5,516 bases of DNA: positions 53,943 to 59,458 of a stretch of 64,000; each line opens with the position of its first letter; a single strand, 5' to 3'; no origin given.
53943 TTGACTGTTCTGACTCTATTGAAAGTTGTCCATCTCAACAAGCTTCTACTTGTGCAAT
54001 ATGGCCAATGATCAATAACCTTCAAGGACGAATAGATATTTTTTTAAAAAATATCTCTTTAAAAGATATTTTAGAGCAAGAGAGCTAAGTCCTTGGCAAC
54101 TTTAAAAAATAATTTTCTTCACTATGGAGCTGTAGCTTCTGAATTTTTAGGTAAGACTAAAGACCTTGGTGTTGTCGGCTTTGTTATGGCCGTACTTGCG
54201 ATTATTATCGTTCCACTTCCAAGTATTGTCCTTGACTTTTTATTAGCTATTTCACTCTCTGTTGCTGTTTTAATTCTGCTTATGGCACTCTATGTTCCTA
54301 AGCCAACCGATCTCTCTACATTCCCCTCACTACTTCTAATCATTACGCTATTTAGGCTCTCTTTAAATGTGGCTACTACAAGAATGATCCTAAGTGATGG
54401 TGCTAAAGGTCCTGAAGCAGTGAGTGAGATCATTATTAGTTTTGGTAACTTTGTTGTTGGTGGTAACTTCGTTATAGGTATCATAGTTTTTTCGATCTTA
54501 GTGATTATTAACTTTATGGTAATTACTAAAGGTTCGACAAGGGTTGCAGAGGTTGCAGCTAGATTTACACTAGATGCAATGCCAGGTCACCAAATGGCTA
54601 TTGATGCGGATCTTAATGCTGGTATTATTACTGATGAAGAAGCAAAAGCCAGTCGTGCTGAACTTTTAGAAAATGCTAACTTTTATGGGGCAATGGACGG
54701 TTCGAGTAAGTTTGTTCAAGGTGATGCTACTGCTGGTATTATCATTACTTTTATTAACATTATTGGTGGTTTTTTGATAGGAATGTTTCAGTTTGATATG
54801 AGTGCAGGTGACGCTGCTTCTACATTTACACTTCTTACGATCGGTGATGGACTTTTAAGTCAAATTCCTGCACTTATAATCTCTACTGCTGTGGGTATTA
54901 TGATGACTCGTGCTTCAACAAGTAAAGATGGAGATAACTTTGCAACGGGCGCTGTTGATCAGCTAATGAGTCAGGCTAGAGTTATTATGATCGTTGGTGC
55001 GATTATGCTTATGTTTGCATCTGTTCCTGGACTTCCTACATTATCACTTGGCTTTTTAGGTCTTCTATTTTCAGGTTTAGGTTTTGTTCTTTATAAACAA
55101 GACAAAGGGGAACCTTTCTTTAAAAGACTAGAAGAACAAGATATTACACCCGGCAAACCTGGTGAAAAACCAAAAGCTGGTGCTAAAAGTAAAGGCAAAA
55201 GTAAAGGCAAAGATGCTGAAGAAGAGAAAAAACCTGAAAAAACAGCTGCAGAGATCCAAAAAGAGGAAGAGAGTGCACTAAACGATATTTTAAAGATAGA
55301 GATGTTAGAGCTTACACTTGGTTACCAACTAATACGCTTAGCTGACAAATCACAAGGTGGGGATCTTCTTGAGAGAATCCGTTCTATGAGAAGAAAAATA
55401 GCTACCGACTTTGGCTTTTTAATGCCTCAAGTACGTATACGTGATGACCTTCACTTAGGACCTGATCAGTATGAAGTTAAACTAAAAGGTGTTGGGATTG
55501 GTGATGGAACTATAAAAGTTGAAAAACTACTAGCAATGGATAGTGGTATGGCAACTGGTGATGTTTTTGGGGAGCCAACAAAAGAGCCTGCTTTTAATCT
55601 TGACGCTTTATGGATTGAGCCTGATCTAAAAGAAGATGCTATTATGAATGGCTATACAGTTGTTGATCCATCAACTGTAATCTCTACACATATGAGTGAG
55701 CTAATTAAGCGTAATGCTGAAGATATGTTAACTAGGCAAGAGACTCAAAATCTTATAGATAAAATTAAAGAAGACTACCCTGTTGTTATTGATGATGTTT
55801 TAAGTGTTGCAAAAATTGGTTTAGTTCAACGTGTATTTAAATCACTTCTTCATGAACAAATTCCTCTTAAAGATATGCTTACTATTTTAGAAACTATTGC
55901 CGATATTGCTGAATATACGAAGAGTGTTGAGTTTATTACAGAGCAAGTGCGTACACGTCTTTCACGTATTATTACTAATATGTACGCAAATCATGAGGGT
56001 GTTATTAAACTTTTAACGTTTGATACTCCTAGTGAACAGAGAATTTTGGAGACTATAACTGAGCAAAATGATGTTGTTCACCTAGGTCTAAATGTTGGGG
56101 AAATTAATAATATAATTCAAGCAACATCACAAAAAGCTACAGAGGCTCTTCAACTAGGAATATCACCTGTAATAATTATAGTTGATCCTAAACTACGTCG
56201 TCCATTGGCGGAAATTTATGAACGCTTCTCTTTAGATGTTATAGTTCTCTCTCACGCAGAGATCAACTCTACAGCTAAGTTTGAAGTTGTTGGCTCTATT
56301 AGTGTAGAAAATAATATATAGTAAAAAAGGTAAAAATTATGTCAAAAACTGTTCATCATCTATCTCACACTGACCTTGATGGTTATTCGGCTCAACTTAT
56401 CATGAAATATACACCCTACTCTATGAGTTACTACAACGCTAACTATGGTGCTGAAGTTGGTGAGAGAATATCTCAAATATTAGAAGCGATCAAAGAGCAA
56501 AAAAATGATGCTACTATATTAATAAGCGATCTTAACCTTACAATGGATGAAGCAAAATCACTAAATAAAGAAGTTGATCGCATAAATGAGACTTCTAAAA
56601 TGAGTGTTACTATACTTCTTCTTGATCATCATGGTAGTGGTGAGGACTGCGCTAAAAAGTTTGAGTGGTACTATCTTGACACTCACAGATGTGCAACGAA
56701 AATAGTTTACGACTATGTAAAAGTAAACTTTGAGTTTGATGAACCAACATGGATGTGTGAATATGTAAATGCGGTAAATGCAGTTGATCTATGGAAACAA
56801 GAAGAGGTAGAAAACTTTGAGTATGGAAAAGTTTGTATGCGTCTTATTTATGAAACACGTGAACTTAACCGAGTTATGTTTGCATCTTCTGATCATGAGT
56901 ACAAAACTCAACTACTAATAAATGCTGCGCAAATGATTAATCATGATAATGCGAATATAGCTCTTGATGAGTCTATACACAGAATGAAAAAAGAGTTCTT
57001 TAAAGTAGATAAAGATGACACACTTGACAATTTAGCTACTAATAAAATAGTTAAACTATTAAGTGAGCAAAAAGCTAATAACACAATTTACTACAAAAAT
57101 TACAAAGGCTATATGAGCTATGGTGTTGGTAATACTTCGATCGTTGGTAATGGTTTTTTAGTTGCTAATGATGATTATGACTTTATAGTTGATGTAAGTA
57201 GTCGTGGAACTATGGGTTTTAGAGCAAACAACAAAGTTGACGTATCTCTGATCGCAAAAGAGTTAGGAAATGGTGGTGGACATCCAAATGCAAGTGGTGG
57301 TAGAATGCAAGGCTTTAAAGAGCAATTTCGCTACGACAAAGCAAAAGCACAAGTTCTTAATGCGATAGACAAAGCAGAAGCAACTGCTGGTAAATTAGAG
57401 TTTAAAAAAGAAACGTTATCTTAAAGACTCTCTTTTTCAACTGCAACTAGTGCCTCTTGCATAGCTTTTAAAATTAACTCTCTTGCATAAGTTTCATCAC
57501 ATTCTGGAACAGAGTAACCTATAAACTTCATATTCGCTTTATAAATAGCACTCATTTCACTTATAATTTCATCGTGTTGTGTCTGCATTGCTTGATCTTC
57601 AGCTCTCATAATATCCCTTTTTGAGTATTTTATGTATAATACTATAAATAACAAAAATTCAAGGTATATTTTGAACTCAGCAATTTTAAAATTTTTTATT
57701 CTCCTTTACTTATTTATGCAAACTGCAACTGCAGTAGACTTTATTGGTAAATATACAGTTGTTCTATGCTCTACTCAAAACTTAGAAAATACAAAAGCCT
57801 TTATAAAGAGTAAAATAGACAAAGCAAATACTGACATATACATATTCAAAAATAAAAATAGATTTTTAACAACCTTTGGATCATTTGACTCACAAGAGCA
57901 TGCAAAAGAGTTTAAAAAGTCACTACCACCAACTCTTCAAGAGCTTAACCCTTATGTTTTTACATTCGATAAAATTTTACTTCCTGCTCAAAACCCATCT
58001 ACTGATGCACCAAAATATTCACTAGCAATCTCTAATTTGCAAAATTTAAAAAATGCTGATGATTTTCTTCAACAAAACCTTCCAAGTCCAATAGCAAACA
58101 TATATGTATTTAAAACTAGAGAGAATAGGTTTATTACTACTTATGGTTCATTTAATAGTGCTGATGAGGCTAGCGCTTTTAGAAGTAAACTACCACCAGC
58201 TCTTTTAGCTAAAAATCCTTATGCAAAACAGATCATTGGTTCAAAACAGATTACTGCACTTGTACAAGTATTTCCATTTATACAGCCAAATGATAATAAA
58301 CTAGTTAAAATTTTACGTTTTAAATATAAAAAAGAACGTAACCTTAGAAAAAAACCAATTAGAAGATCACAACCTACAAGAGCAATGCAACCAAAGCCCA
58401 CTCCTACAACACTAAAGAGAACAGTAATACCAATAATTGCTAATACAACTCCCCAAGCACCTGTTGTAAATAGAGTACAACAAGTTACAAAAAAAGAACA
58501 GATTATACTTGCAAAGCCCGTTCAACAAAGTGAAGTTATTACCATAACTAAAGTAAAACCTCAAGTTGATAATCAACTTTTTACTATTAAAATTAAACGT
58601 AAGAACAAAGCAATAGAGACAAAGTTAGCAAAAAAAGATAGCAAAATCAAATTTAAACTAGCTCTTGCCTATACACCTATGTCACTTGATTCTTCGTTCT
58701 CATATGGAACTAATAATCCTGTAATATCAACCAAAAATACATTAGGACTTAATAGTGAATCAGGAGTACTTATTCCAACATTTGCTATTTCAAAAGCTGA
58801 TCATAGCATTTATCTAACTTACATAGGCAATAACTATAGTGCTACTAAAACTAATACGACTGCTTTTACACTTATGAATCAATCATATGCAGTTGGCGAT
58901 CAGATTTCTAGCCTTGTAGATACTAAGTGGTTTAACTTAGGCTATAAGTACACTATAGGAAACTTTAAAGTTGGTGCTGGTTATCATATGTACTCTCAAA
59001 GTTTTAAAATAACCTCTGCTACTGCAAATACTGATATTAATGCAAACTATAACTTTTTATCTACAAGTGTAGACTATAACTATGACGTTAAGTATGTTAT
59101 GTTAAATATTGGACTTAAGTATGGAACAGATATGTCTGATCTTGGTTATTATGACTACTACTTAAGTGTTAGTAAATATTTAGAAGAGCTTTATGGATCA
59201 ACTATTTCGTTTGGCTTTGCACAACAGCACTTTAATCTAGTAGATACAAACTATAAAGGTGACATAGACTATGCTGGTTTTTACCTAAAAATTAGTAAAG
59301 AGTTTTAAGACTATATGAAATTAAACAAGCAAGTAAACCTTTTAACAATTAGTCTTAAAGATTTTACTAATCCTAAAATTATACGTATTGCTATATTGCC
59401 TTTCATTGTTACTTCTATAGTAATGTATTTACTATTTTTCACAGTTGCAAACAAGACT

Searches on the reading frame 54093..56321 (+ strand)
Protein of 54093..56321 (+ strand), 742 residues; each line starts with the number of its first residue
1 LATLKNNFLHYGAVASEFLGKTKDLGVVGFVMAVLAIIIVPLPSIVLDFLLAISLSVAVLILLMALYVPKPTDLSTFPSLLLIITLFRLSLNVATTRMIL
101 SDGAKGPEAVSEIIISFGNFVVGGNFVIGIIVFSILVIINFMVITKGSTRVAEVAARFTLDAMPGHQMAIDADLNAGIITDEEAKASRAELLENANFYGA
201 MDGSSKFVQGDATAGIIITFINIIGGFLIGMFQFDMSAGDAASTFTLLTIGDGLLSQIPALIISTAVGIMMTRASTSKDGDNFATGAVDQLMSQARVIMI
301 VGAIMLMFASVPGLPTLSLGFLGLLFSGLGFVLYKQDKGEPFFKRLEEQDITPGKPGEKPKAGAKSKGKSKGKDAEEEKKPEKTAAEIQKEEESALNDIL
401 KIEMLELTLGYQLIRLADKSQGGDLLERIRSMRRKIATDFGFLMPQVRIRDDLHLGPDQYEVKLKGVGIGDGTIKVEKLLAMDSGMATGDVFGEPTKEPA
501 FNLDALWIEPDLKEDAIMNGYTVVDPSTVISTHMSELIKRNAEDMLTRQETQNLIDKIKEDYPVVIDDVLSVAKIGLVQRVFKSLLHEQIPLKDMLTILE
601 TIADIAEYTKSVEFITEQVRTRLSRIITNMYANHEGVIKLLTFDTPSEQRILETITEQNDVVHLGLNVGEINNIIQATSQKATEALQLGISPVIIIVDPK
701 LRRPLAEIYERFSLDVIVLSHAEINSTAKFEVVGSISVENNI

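Call 66: search_protein_families(library=pfam, proteins=[window:54093-56321:+], max_evalue=0.00001)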
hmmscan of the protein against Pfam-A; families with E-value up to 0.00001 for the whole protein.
window:54093-56321:+ (742 aa): 1 family
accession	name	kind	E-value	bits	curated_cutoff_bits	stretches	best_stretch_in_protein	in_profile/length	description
PF00771.25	FHIPEP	-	6.4e-247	821.7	29.1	1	34-728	1-656/657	FHIPEP family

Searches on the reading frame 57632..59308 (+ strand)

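Call 66: search_protein_families(library=pfam, proteins=[window:57632-59308:+], max_evalue=0.00001)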
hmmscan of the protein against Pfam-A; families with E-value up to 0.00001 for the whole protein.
window:57632-59308:+ (558 aa): 1 family
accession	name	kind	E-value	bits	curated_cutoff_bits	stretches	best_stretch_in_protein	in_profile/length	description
PF05036.18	SPOR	-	1.5e-10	41.7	21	0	39-110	3-75/76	SPOR domain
